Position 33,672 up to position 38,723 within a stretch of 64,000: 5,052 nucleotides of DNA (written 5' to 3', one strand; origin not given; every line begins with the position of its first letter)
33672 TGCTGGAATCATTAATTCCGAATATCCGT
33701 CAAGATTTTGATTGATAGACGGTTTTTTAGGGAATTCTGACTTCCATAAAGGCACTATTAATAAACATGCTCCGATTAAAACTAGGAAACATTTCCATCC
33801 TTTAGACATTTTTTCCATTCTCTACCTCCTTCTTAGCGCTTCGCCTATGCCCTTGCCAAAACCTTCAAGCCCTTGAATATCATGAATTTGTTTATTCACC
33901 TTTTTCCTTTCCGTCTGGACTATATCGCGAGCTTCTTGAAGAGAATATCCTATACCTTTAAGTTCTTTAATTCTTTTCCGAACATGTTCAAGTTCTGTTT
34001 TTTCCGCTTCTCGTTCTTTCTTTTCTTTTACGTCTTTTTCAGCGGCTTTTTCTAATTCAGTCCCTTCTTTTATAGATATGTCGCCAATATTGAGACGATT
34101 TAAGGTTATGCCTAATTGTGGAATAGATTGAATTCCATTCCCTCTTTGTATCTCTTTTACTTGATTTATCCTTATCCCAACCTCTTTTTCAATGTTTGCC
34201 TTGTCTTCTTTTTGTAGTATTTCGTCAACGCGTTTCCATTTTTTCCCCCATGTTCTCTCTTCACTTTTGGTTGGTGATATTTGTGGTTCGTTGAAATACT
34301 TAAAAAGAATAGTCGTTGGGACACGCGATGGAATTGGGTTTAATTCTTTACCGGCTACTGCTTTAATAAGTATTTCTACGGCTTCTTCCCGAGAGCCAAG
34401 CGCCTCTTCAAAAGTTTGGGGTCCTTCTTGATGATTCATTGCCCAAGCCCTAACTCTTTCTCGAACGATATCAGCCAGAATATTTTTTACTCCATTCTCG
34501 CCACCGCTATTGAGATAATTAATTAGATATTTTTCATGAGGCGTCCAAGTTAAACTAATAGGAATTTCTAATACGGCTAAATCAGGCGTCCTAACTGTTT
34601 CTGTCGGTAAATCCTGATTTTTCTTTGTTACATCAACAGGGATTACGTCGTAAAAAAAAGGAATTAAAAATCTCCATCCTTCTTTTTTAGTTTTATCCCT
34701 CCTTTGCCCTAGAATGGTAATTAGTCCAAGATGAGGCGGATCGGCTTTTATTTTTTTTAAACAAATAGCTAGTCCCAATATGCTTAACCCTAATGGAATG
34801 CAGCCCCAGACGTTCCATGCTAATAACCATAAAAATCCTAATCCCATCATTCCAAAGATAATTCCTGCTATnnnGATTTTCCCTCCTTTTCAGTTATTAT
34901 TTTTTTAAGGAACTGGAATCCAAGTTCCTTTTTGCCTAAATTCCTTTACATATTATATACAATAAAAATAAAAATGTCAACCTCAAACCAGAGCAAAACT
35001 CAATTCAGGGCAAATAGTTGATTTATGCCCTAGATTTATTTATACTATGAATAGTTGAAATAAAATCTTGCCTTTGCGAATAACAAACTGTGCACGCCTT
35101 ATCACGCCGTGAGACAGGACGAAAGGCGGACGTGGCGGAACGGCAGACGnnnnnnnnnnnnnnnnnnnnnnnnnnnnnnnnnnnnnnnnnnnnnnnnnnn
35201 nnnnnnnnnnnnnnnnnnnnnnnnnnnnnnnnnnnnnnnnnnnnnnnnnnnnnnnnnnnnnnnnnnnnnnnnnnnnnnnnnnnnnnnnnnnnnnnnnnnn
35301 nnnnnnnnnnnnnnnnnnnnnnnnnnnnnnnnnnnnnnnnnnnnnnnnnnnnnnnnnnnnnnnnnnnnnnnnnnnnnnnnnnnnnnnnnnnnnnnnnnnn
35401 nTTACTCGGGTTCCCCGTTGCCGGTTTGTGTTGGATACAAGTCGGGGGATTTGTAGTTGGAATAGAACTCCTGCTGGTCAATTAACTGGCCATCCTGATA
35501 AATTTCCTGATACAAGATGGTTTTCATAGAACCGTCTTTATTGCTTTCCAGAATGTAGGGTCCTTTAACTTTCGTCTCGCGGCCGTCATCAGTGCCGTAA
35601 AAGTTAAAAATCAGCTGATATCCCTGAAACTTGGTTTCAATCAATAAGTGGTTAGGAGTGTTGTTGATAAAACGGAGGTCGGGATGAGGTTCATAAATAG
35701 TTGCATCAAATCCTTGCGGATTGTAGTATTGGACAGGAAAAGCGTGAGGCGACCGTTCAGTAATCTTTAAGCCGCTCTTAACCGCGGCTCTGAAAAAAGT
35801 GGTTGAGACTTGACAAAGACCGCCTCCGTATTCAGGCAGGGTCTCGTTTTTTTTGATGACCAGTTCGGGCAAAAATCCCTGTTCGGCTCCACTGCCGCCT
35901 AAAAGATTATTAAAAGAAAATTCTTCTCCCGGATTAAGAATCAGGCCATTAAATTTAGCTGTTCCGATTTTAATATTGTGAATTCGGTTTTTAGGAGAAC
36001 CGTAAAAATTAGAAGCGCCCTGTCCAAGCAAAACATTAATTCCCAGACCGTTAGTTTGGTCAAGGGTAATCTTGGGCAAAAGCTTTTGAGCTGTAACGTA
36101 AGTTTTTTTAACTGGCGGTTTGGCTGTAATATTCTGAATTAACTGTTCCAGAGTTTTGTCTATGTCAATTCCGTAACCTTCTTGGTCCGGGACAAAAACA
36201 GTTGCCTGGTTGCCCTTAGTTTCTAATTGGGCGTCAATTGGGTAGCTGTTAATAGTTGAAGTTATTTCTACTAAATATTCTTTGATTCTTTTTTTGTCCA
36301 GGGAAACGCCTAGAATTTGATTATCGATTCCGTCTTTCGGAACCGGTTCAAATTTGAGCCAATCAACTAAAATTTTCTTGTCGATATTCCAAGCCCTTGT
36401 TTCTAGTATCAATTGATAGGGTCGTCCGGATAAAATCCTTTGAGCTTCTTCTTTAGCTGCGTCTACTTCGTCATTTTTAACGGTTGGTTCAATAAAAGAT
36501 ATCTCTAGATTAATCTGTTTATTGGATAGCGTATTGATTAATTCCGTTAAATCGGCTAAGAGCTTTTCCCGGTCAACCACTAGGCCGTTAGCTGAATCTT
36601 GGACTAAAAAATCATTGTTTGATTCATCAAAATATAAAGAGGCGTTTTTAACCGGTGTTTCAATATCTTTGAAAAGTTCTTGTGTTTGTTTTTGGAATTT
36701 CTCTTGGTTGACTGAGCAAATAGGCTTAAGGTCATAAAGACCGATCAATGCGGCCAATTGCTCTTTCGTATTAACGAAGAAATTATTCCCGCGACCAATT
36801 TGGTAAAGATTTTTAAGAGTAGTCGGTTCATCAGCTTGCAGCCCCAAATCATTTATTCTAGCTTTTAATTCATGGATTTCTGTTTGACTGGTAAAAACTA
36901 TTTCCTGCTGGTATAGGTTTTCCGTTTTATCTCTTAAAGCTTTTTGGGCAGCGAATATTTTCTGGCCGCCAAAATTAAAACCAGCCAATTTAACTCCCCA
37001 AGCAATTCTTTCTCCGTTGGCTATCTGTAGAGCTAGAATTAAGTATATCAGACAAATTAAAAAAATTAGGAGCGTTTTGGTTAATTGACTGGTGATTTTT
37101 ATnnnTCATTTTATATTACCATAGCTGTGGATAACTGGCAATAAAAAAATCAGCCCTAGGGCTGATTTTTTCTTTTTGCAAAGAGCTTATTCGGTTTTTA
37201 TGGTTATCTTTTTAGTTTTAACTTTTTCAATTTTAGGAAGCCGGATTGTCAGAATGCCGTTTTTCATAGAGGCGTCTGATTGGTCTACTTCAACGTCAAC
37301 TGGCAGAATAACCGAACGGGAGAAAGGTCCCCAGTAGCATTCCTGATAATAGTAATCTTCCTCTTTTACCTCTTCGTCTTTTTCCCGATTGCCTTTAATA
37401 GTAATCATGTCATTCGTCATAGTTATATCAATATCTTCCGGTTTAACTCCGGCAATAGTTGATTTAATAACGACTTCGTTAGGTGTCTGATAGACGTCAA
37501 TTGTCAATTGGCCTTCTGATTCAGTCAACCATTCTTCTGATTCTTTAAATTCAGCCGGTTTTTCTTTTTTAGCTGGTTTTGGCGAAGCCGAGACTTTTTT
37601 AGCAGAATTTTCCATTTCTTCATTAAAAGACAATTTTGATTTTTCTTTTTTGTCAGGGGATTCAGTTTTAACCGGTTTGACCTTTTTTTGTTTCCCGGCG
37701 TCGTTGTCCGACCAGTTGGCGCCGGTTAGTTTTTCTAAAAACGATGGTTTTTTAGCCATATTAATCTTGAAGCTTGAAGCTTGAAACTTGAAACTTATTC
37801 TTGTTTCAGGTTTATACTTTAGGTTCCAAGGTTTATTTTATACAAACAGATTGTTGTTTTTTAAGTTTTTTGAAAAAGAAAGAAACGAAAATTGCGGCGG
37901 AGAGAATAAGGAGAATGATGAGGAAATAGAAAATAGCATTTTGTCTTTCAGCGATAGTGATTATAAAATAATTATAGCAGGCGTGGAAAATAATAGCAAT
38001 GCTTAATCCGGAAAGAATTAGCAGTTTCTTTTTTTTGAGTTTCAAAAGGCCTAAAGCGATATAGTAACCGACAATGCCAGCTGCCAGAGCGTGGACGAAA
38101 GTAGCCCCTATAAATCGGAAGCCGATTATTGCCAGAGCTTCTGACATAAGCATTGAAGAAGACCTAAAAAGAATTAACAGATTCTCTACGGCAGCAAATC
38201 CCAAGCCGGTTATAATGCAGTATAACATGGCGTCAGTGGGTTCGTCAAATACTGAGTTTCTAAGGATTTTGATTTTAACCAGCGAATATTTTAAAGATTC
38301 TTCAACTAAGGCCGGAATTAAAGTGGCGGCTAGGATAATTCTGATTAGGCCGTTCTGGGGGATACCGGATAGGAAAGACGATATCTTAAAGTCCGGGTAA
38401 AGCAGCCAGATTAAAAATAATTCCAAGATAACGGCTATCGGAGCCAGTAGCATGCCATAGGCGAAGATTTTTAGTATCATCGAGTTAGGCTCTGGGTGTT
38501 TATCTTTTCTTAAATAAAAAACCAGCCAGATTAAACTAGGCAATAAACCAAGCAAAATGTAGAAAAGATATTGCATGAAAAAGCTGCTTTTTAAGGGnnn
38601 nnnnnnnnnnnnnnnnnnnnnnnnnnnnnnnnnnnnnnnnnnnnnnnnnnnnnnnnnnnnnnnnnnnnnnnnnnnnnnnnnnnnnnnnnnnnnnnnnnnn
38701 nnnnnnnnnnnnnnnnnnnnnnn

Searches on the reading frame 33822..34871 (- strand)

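Call 77: search_protein_families(library=pfam, proteins=[window:33822-34871:-], max_evalue=0.00001)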
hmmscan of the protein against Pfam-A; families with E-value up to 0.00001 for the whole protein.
window:33822-34871:- (349 aa): 1 family
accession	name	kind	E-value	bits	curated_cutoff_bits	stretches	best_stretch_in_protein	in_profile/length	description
PF01145.31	Band_7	-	4.7e-15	56.5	23.6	1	42-295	2-173/176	SPFH domain / Band 7 family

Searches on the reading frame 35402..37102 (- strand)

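Call 77: search_protein_families(library=pfam, proteins=[window:35402-37102:-], max_evalue=0.00001)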
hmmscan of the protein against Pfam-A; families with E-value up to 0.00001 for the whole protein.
window:35402-37102:- (566 aa): 2 families
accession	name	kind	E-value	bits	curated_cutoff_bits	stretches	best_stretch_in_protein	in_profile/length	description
PF04294.18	VanW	-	1.7e-41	141.2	27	1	372-502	1-130/130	VanW like protein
PF12229.13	PG_binding_4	-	4.9e-28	98.1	22.1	2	264-328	48-111/117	Putative peptidoglycan binding domain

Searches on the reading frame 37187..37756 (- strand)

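Call 77: search_protein_families(library=pfam, proteins=[window:37187-37756:-], max_evalue=0.00001)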
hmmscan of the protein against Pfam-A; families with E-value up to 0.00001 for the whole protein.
window:37187-37756:- (189 aa): 1 family
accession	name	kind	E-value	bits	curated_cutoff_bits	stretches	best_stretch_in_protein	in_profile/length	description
PF00011.27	HSP20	-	8.2e-21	74.5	20.8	1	88-186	2-101/102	Hsp20/alpha crystallin family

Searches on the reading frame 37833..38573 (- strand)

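Call 77: search_protein_families(library=pfam, proteins=[window:37833-38573:-], max_evalue=0.00001)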
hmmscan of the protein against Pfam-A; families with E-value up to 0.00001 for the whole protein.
window:37833-38573:- (246 aa): 1 family
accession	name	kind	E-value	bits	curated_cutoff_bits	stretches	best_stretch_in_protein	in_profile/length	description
PF13367.11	PrsW-protease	-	2.1e-29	102.9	23.5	1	28-224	1-193/196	PrsW family intramembrane metalloprotease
